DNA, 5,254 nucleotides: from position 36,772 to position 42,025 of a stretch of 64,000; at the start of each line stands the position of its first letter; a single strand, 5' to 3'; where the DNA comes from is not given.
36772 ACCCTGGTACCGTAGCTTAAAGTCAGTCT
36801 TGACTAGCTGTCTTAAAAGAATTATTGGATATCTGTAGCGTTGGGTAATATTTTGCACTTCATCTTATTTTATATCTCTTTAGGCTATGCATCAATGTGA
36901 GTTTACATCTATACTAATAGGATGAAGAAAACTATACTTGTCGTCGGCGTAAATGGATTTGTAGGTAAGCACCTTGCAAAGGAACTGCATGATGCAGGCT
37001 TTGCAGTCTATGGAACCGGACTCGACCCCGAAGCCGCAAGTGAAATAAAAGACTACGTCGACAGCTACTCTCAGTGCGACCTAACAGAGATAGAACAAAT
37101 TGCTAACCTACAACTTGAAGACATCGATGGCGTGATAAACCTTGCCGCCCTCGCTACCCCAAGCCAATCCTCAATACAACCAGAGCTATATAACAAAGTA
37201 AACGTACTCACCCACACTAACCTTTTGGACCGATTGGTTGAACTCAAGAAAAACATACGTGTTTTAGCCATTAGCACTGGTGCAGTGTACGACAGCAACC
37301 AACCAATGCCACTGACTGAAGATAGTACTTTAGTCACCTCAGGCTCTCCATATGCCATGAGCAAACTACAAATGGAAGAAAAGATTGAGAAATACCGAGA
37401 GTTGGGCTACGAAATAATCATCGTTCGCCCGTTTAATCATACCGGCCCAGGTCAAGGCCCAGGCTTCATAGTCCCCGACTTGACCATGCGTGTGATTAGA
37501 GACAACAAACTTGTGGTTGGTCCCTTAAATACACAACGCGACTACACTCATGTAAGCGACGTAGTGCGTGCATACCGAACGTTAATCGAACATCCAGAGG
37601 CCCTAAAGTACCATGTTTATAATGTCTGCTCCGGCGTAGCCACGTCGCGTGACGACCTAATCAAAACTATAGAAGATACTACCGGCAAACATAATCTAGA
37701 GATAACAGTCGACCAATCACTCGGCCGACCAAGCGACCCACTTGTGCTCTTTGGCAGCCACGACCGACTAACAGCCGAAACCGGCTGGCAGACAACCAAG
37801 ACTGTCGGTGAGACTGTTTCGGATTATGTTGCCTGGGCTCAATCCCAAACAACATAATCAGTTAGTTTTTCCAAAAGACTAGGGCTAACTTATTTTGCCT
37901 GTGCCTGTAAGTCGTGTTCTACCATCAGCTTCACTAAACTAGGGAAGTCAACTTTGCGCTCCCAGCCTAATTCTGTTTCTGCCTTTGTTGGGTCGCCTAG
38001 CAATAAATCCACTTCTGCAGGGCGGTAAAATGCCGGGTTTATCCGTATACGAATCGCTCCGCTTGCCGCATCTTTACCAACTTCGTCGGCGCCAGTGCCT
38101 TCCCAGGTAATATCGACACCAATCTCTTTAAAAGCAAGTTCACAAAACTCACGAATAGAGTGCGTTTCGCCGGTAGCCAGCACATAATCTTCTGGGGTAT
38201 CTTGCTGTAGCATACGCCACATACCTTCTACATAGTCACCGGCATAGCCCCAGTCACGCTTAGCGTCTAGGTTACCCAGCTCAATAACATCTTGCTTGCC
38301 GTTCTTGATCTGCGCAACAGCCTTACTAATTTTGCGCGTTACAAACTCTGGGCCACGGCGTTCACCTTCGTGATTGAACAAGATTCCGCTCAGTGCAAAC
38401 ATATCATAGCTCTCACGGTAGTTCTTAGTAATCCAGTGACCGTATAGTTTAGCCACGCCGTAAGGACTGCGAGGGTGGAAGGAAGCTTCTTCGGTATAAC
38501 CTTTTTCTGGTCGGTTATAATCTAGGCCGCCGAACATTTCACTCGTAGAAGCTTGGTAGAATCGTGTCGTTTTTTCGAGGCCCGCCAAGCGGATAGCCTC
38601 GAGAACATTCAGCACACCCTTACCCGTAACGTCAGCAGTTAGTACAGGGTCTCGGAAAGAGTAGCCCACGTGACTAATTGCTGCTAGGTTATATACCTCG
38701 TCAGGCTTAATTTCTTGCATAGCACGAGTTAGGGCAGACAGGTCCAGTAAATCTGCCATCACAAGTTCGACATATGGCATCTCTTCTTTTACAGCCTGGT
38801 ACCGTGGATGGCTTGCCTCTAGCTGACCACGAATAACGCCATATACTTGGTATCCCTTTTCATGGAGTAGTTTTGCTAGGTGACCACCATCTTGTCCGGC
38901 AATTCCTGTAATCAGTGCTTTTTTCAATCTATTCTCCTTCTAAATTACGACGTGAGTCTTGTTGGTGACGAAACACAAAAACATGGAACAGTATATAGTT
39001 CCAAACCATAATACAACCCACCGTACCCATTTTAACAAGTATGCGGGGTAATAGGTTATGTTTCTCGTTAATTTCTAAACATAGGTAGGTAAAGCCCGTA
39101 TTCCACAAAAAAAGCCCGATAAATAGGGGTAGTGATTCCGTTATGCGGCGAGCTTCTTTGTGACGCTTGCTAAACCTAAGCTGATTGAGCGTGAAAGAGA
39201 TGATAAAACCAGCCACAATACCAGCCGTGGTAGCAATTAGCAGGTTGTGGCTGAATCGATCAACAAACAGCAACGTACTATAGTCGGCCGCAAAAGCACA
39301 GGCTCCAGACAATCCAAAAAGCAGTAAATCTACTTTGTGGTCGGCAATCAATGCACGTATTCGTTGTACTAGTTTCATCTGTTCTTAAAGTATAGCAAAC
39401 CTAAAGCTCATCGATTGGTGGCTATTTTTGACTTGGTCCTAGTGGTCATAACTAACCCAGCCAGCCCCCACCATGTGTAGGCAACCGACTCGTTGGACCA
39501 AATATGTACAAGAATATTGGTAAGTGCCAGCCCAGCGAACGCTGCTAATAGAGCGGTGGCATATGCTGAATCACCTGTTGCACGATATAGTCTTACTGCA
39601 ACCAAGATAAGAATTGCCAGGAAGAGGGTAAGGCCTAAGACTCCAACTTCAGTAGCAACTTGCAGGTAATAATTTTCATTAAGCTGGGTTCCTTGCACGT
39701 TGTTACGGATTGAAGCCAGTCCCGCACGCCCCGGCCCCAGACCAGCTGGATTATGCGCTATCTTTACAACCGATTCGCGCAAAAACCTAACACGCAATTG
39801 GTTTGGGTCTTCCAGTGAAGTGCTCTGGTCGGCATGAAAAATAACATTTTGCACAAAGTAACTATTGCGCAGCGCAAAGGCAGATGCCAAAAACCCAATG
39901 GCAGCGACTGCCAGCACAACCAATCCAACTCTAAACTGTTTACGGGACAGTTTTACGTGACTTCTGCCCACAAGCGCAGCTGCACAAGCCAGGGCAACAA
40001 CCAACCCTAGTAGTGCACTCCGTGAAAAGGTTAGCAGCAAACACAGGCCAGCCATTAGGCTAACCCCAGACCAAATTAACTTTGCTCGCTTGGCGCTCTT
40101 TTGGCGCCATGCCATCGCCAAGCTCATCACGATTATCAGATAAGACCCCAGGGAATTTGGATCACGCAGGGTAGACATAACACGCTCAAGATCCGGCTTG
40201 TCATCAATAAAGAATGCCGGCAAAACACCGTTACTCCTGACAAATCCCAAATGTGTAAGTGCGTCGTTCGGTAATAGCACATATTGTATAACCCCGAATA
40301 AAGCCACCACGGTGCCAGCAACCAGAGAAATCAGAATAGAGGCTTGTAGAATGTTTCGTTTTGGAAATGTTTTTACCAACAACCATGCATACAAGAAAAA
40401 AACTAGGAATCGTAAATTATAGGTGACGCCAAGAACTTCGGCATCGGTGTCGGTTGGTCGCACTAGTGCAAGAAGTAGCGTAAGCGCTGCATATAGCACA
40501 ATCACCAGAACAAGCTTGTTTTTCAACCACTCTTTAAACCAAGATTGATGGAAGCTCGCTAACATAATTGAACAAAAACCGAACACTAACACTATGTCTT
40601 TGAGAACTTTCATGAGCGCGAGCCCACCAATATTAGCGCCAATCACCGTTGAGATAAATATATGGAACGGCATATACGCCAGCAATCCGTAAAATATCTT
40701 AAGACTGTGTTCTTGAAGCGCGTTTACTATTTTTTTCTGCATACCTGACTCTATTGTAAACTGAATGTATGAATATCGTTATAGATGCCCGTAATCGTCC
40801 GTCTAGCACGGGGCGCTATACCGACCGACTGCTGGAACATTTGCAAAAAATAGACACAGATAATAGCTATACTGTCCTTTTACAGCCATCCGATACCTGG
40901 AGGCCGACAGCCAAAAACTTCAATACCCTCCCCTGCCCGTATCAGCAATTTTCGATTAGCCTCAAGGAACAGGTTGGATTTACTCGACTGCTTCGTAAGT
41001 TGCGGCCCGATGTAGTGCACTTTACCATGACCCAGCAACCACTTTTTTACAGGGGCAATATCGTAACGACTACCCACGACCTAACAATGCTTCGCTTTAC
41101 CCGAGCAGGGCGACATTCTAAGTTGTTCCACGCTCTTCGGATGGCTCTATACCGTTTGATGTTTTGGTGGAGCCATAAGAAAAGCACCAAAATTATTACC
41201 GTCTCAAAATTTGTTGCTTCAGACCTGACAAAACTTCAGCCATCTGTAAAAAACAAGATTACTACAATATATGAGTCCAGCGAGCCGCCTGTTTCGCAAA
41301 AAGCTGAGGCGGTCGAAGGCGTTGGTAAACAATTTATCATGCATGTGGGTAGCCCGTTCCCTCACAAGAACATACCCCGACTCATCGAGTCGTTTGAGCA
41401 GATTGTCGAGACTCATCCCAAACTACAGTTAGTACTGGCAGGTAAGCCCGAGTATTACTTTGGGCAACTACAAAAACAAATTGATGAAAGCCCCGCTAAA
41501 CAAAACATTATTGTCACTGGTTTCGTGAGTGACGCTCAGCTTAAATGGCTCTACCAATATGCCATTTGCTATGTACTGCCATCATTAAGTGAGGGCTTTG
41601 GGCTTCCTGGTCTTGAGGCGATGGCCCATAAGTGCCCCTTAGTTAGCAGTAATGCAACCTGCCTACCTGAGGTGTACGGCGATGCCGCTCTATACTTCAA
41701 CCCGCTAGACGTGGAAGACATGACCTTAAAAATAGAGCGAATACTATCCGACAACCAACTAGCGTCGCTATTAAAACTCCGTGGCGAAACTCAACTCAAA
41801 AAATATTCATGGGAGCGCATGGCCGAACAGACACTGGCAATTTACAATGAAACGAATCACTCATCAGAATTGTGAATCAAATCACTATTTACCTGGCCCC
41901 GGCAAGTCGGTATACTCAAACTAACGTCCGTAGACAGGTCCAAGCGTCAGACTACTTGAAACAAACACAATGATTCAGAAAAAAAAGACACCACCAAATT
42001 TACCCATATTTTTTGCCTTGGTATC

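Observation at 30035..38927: ColD/E1-type 3-dehydratase plus Gmd and an Rmd-like reductase: possible GDP-3,6-dideoxyhexose pathway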

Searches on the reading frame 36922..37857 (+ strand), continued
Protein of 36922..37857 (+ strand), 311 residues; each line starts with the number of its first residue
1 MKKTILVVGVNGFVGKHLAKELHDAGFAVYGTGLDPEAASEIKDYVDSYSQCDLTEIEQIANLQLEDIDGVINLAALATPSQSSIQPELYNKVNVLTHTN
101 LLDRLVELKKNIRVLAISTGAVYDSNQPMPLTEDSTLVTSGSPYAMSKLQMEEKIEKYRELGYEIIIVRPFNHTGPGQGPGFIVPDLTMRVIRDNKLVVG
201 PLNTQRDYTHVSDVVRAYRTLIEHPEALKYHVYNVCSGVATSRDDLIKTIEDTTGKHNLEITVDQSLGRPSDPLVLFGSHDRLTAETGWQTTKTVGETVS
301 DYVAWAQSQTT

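Call 41: find_encoding_contigs(protein=P0034, flank=10000, max_places=1)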
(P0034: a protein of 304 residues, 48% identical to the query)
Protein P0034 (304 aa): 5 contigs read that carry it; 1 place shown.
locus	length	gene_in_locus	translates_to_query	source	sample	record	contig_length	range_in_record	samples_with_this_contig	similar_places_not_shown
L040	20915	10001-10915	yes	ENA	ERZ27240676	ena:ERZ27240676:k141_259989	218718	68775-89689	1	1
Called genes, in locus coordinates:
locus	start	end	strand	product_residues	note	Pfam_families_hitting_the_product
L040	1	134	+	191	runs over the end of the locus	-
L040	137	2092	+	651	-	PF16158:N_BRCA1_IG (weak), PF01453:B_lectin (weak)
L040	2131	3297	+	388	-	PF20706:GT4-conflict, PF00534:Glycos_transf_1, PF13692:Glyco_trans_1_4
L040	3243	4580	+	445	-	PF13439:Glyco_transf_4 (faint), PF20706:GT4-conflict (weak), PF00534:Glycos_transf_1, PF13692:Glyco_trans_1_4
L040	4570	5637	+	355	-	PF04230:PS_pyruv_trans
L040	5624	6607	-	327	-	PF00535:Glycos_transf_2, PF10111:Glyco_tranf_2_2 (faint), PF13641:Glyco_tranf_2_3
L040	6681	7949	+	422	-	-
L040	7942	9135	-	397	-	PF00005:ABC_tran, PF13304:AAA_21 (faint), PF14524:Wzt_C (weak)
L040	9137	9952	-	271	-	PF01061:ABC2_membrane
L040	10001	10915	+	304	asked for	PF01073:3Beta_HSD, PF01370:Epimerase, PF04321:RmlD_sub_bind, PF07993:NAD_binding_4 (faint), PF13460:NAD_binding_10 (faint), PF16363:GDP_Man_Dehyd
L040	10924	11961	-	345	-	PF01370:Epimerase, PF04321:RmlD_sub_bind, PF16363:GDP_Man_Dehyd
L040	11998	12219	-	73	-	-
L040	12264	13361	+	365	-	PF13439:Glyco_transf_4, PF20706:GT4-conflict (weak), PF00534:Glycos_transf_1, PF13692:Glyco_trans_1_4, PF13524:Glyco_trans_1_2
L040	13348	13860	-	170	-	PF13083:KH_KhpA-B (weak), PF01424:R3H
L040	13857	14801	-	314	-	PF02096:60KD_IMP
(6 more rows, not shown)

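Call 55: find_encoding_contigs(protein=P0001, flank=1000, max_places=3)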
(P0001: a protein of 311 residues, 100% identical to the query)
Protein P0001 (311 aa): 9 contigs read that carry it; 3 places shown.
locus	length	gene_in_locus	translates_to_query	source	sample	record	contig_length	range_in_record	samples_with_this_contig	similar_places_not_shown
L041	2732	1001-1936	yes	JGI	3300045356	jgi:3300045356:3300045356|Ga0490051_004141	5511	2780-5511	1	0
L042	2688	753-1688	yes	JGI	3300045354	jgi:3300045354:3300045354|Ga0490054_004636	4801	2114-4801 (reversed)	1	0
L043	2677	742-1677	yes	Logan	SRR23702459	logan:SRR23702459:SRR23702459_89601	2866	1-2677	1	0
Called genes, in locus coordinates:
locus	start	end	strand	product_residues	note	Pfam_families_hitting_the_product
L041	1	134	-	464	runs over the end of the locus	PF00005:ABC_tran, PF14524:Wzt_C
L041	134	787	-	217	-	PF01061:ABC2_membrane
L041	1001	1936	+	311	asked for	PF01073:3Beta_HSD, PF01370:Epimerase, PF04321:RmlD_sub_bind, PF07993:NAD_binding_4 (faint), PF13460:NAD_binding_10 (weak), PF16363:GDP_Man_Dehyd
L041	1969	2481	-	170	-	PF01370:Epimerase, PF16363:GDP_Man_Dehyd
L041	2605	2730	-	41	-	PF01370:Epimerase (weak), PF16363:GDP_Man_Dehyd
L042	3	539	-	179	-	?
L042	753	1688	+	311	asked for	PF01073:3Beta_HSD, PF01370:Epimerase, PF04321:RmlD_sub_bind, PF07993:NAD_binding_4 (faint), PF13460:NAD_binding_10 (weak), PF16363:GDP_Man_Dehyd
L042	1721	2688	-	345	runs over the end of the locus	PF01370:Epimerase, PF04321:RmlD_sub_bind, PF16363:GDP_Man_Dehyd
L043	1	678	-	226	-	?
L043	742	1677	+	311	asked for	PF01073:3Beta_HSD, PF01370:Epimerase, PF04321:RmlD_sub_bind, PF07993:NAD_binding_4 (faint), PF13460:NAD_binding_10 (weak), PF16363:GDP_Man_Dehyd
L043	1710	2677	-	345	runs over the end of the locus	PF01370:Epimerase, PF04321:RmlD_sub_bind, PF16363:GDP_Man_Dehyd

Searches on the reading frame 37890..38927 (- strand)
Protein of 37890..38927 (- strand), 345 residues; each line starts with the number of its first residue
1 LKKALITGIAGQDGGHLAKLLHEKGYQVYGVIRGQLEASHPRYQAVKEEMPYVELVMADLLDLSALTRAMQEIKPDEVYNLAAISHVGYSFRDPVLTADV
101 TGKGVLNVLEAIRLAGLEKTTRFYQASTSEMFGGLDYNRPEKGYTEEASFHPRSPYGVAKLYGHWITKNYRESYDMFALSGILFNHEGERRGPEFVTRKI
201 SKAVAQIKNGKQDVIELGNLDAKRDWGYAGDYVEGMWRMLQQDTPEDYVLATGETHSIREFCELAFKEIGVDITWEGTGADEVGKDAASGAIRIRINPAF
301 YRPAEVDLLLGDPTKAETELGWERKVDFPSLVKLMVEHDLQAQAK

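Call 4: search_protein_families(library=ncbifam, proteins=[window:37890-38927:-], max_evalue=0.00001)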
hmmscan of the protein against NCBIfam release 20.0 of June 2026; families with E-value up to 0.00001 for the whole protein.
window:37890-38927:- (345 aa): 11 families
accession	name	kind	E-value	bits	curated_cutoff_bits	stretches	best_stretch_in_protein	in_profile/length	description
TIGR01472.1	gmd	equivalog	4.3e-132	440.4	415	1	2-341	1-340/342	GDP-mannose 4,6-dehydratase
TIGR04180.1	EDH_00030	hypoth_equivalog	4e-26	91.8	475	1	5-274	2-261/297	NAD-dependent 4,6-dehydratase LegB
TIGR01181.1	dTDP_gluc_dehyt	equivalog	3.4e-24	85.5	365.1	1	4-330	2-302/321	dTDP-glucose 4,6-dehydratase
TIGR01179.1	galE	equivalog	6.4e-18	64.7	262.3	1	4-190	2-180/332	UDP-glucose 4-epimerase GalE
TIGR02622.1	CDP_4_6_dhtase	equivalog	4.1e-17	62.3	278.45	1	2-174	5-172/352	CDP-glucose 4,6-dehydratase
NF007582.0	PRK10217.1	equivalog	3e-14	52.9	698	1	1-244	1-244/355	dTDP-glucose 4,6-dehydratase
NF007490.0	PRK10084.1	subfamily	2.2e-13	49.9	649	1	5-338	4-333/361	dTDP-glucose 4,6-dehydratase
TIGR01214.1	rmlD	equivalog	7.7e-10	38.3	224.05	1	4-202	2-166/285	dTDP-4-dehydrorhamnose reductase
NF011728.1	PRK15181.1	equivalog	6.2e-09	35.3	760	1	2-196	16-205/348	Vi polysaccharide biosynthesis UDP-N-acetylglucosaminuronic acid C-4 epimerase TviC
NF043036.1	ErythonDh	equivalog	9.9e-08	31.5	325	1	3-170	2-163/321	D-erythronate dehydrogenase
NF007956.0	PRK10675.1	subfamily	7.2e-07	28.6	394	1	4-172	3-165/338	UDP-glucose 4-epimerase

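Call 5: search_protein_families(library=pfam, proteins=[window:37890-38927:-], max_evalue=0.00001)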
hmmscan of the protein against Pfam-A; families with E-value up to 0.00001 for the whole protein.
window:37890-38927:- (345 aa): 3 families
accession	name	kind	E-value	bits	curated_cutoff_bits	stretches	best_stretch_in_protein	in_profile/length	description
PF16363.11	GDP_Man_Dehyd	-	5.2e-135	450.6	27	1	5-335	1-332/332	GDP-mannose 4,6 dehydratase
PF01370.27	Epimerase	-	2.8e-68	230.3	20.9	1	4-251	1-240/240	NAD dependent epimerase/dehydratase family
PF04321.23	RmlD_sub_bind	-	8.2e-13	48.5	27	1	3-183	2-152/287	RmlD substrate binding domain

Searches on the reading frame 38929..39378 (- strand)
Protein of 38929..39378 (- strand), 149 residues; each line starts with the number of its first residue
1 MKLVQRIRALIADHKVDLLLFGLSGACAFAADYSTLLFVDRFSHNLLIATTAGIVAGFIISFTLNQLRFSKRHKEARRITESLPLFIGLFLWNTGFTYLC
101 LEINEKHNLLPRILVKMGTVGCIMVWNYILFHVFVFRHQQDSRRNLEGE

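Call 4: search_protein_families(library=ncbifam, proteins=[window:38929-39378:-], max_evalue=0.00001)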
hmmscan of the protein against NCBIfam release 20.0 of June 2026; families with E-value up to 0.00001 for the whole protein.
window:38929-39378:- (149 aa): 0 families

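Call 5: search_protein_families(library=pfam, proteins=[window:38929-39378:-], max_evalue=0.00001)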
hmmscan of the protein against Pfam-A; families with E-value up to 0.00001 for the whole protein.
window:38929-39378:- (149 aa): 1 family
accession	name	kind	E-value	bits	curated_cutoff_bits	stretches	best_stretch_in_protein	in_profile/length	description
PF04138.20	GtrA_DPMS_TM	-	6e-13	49.4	26.1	1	21-136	2-117/117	GtrA/DPMS, transmembrane domain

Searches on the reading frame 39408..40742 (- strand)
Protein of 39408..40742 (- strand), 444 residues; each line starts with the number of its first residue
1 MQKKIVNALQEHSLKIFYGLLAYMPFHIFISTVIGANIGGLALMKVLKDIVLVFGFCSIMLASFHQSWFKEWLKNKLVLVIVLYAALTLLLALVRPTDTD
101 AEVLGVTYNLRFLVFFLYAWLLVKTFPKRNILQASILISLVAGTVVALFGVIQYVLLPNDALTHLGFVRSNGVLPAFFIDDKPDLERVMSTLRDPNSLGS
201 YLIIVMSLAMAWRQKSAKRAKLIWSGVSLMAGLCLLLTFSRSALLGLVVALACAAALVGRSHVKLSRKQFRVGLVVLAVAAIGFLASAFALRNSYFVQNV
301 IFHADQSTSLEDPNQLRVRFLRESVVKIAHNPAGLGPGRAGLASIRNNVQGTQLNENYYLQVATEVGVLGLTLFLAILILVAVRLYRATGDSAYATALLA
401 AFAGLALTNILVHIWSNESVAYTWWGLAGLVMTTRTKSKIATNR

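Call 50: search_protein_families(library=pfam, proteins=[window:39408-40742:-], max_evalue=0.001)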
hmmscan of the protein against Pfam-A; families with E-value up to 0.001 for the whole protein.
window:39408-40742:- (444 aa): 1 family
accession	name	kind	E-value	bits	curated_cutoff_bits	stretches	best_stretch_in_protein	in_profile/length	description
PF04932.20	Wzy_C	-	2.7e-12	47.2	31.7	1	228-375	3-149/149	O-Antigen ligase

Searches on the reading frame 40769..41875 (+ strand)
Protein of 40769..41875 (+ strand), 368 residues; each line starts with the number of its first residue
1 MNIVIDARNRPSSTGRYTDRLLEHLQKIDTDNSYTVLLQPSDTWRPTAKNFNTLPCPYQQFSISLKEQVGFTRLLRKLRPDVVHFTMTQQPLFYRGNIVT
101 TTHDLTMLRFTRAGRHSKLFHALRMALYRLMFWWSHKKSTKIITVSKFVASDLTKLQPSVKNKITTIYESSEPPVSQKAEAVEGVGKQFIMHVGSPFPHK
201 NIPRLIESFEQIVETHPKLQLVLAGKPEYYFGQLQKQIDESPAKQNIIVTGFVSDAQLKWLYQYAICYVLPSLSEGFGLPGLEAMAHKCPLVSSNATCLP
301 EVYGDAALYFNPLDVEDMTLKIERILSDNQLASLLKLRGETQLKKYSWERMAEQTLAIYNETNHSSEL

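Call 50: search_protein_families(library=pfam, proteins=[window:40769-41875:+], max_evalue=0.001)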
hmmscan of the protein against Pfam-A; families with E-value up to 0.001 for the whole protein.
window:40769-41875:+ (368 aa): 5 families
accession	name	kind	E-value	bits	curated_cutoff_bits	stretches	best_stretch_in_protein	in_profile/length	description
PF00534.26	Glycos_transf_1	-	3e-30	105.4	26.4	1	183-333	11-163/172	Glycosyl transferases group 1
PF13692.12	Glyco_trans_1_4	-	1.4e-23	84.1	27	1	190-328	4-142/142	Glycosyl transferases group 1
PF13439.12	Glyco_transf_4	-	1.1e-11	45.5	28.5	1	16-168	6-163/170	Glycosyltransferase Family 4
PF20706.3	GT4-conflict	-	1.1e-09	38.2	26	1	188-352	198-382/385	Family 4 Glycosyltransferase in conflict systems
PF13524.12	Glyco_trans_1_2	-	0.00014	22.2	25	1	210-356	7-143/144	Glycosyl transferase-like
